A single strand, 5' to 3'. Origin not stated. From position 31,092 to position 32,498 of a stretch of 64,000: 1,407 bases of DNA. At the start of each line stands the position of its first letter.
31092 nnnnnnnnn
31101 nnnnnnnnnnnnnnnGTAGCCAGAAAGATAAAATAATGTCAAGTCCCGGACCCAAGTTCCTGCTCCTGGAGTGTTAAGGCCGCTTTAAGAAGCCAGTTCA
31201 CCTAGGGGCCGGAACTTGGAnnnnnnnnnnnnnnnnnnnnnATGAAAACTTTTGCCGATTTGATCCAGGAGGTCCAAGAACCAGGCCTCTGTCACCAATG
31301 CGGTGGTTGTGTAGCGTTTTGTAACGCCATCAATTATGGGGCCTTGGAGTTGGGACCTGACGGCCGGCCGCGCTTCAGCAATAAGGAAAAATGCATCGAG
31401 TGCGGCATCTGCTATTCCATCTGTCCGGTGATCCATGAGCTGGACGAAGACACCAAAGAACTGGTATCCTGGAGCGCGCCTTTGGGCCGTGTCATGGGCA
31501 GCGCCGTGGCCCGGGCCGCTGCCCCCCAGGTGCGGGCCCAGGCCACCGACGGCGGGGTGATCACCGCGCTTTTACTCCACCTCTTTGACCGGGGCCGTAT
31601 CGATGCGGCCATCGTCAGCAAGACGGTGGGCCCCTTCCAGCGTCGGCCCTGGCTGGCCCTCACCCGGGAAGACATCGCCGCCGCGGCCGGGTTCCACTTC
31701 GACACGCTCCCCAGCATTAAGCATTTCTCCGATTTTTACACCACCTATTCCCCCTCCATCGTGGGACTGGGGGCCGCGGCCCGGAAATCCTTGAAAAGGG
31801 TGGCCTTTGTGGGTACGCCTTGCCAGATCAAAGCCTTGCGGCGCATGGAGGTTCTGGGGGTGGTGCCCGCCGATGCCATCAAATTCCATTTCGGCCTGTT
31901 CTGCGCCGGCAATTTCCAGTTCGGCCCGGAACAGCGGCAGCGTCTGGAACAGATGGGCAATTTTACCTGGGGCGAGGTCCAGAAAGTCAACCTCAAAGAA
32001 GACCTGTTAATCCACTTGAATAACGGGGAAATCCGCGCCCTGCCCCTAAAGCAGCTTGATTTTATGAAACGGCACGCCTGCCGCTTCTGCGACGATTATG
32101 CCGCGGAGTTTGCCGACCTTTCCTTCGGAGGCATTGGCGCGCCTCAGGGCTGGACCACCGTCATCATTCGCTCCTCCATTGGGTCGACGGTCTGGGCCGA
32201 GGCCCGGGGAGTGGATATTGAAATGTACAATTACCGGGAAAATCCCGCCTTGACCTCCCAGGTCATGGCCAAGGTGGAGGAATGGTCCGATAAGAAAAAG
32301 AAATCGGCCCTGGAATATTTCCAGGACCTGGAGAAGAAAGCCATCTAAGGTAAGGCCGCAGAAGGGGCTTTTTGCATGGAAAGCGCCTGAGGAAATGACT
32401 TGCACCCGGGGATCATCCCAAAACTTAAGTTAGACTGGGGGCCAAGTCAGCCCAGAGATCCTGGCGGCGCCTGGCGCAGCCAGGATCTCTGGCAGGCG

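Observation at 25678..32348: NuoE-NuoF-ferredoxin-HdrA/MvhD-FrhB operon with no catalytic terminal subunit: orphan flavin-based electron-bifurcation module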

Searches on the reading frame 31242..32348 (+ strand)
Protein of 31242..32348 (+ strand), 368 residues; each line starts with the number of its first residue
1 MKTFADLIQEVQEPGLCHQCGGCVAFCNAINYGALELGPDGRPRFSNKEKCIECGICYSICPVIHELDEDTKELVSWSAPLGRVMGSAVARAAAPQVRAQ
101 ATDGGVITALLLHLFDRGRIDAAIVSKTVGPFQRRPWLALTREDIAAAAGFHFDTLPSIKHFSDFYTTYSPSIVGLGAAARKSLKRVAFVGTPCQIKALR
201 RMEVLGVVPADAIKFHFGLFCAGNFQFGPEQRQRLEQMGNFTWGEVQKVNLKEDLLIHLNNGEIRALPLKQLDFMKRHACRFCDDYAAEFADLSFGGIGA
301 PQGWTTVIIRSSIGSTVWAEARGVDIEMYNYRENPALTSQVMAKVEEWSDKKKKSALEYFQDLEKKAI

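Call 5: search_protein_families(library=pfam, proteins=[window:31242-32348:+], max_evalue=0.01)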
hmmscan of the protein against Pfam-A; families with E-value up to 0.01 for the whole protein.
window:31242-32348:+ (368 aa): 15 families
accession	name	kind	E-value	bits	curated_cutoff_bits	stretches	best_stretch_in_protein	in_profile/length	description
PF04432.18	FrhB_FdhB_C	-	9.8e-34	116.8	23.3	1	185-322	2-137/150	Coenzyme F420 hydrogenase/dehydrogenase, beta subunit C terminus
PF04422.18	FrhB_FdhB_N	-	4.6e-15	55.9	22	1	89-160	3-75/78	Coenzyme F420 hydrogenase/dehydrogenase, beta subunit N-term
PF13237.11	Fer4_10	-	4e-08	33.5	25.5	1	11-62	3-53/53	4Fe-4S dicluster domain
PF14697.11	Fer4_21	-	3.4e-07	30.7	35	1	16-64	7-54/59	4Fe-4S dicluster domain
PF13183.11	Fer4_8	-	3.3e-06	28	27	1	49-70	3-24/68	4Fe-4S dicluster domain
PF00037.32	Fer4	-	7.6e-06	26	21.1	1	47-63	4-20/24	4Fe-4S binding domain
PF12837.12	Fer4_6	-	1.6e-05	25.1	25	1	47-63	5-21/24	4Fe-4S binding domain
PF12800.12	Fer4_4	-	2.1e-05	24.9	24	1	49-63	2-16/17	4Fe-4S binding domain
PF13187.11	Fer4_9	-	3e-05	24.4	27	1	17-62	2-48/52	4Fe-4S dicluster domain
PF12838.12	Fer4_7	-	7.5e-05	23.5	27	1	17-63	2-50/52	4Fe-4S dicluster domain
PF12797.12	Fer4_2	-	0.00033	20.9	24.5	1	45-63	4-22/22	4Fe-4S binding domain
PF13370.11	Fer4_13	-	0.00043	21.3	24.5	1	48-74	3-29/58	4Fe-4S single cluster domain of Ferredoxin I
PF13534.11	Fer4_17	-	0.0014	19.6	22.2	0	50-73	1-24/61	4Fe-4S dicluster domain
PF25160.1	LdpA_Fe-S-bd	-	0.0033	17.6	27.6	0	48-63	25-40/49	LdpA Fe-S cluster-binding domain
PF13484.11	Fer4_16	-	0.0081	17.4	30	0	50-63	1-14/66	4Fe-4S double cluster binding domain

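Call 6: search_protein_families(library=ncbifam, proteins=[window:31242-32348:+], max_evalue=0.01)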
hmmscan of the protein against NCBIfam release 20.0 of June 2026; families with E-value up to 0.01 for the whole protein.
window:31242-32348:+ (368 aa): 21 families
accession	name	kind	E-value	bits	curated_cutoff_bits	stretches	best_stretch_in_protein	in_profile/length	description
NF006807.0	PRK09325.1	subfamily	2e-48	164.9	269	1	81-353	4-267/283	coenzyme F420-reducing hydrogenase subunit beta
TIGR03289.1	frhB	equivalog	9.6e-41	139.7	331.5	1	88-321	8-232/275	coenzyme F420 hydrogenase subunit beta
NF040616.1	F420_dehyd_FpoF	exception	1.6e-28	99.7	475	1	8-359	4-324/337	F420H2 dehydrogenase subunit FpoF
NF006808.0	PRK09326.1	equivalog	1.7e-28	99.5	444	1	8-362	5-328/341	F420H2 dehydrogenase subunit F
TIGR03294.1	FrhG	equivalog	4.2e-09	36.5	245.5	1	5-65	164-219/228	coenzyme F420 hydrogenase subunit gamma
NF006183.0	PRK08318.1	equivalog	5e-05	22.2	335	1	16-68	343-401/422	NAD-dependent dihydropyrimidine dehydrogenase subunit PreA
NF041890.1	hdrC_Methbact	equivalog_domain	0.00022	20.9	270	1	50-75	30-55/192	ferredoxin:CoB-CoM heterodisulfide reductase subunit HdrC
NF042909.1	FMH_DH_FwdF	exception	0.00042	19.5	375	1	14-63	256-308/336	tungsten-dependent formylmethanofuran dehydrogenase subunit FwdF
TIGR02912.1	sulfite_red_C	equivalog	0.00066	18.8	324.1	1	16-64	170-216/314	sulfite reductase subunit C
NF005505.0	PRK07118.1-4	equivalog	0.0017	17.9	378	1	17-62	143-184/265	Fe-S cluster domain-containing protein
NF041836.1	rnfB_Methano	equivalog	0.0018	17.8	445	1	17-62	143-184/265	Rnf electron transport complex subunit RnfB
NF010366.0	PRK13795.1-1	equivalog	0.0021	16.2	745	1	3-68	596-655/667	hypothetical protein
NF009226.0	PRK12576.1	equivalog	0.0027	17.1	344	1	37-65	142-170/317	succinate dehydrogenase/fumarate reductase iron-sulfur subunit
TIGR02512.1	FeFe_hydrog_A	subfamily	0.0028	16.6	405.95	1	16-72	8-74/375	[FeFe] hydrogenase, group A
NF040864.1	HgcB_ferredoxin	equivalog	0.0049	16.7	99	0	15-63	14-58/93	mercury methylation ferredoxin HgcB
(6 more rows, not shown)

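Call 11: search_solved_structures(query=window:31242-32348:+, max_evalue=0.001, show_alignments=1)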
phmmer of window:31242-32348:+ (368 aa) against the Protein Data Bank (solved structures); distinct sequences matched with E-value up to 0.001: 18.
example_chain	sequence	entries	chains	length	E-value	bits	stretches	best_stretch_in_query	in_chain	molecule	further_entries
8rja_E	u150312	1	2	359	1e-40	142.9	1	4-319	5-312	Coenzyme F420 hydrogenase/dehydrogenase, beta subunit C terminus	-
8riu_B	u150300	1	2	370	2.3e-39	138.4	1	5-325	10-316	Coenzyme F420 hydrogenase/dehydrogenase, beta subunit C terminus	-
6qii_B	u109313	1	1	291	7.7e-34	120.3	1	81-323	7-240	Coenzyme F420 hydrogenase subunit beta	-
6qgr_B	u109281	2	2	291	9.2e-34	120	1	81-322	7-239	Coenzyme F420 hydrogenase subunit beta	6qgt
3zfs_C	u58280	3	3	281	9.8e-30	106.8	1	88-322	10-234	F420-REDUCING HYDROGENASE, SUBUNIT BETA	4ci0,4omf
9r51_B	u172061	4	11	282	2.5e-26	95.6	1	80-318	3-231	F420-reducing [NiFe]-hydrogenase from Methanothermococcus thermolithotrophicus subunit bet | F420-reducing [NiFe]-hydrogenase from Methanothermococcus thermolit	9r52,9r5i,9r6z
9tn7_A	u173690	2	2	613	1.3e-23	86.6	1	9-331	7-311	Coenzyme F420 hydrogenase/dehydrogenase beta subunit domain protein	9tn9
7npa_A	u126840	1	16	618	7.3e-23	84.2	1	9-317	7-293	Coenzyme F420-dependent sulfite reductase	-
7np8_A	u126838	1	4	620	1e-22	83.7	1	8-317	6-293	Coenzyme F420-dependent sulfite reductase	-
8rvu_E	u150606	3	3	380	1.4e-08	37.2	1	89-324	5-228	Formate dehydrogenase, beta subunit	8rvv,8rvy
5dqr_A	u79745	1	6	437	2.4e-05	26.5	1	88-302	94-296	7-hydroxymethyl chlorophyll a reductase, chloroplastic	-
3zfs_B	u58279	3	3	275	3.9e-05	25.8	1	6-67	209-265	F420-REDUCING HYDROGENASE, SUBUNIT GAMMA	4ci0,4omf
6qii_G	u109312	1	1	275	6.7e-05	25.1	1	4-63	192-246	Coenzyme F420 hydrogenase subunit gamma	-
6qgr_G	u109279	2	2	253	8.4e-05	24.7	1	4-63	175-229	Coenzyme F420 hydrogenase subunit gamma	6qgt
7bkb_E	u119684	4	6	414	0.0002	23.5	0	93-158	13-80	Formate dehydrogenase, beta subunit (F420)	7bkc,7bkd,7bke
7m31_A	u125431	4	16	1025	0.00088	21.4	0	11-65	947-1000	Dihydropyrimidine dehydrogenase [NADP(+)]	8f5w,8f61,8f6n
1h7x_A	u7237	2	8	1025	0.00088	21.4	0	11-65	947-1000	DIHYDROPYRIMIDINE DEHYDROGENASE | Dihydropyrimidine dehydrogenase [NADP(+)]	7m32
1gt8_A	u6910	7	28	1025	0.00088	21.4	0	11-65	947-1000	DIHYDROPYRIMIDINE DEHYDROGENASE | Dihydropyrimidine dehydrogenase [NADP(+)]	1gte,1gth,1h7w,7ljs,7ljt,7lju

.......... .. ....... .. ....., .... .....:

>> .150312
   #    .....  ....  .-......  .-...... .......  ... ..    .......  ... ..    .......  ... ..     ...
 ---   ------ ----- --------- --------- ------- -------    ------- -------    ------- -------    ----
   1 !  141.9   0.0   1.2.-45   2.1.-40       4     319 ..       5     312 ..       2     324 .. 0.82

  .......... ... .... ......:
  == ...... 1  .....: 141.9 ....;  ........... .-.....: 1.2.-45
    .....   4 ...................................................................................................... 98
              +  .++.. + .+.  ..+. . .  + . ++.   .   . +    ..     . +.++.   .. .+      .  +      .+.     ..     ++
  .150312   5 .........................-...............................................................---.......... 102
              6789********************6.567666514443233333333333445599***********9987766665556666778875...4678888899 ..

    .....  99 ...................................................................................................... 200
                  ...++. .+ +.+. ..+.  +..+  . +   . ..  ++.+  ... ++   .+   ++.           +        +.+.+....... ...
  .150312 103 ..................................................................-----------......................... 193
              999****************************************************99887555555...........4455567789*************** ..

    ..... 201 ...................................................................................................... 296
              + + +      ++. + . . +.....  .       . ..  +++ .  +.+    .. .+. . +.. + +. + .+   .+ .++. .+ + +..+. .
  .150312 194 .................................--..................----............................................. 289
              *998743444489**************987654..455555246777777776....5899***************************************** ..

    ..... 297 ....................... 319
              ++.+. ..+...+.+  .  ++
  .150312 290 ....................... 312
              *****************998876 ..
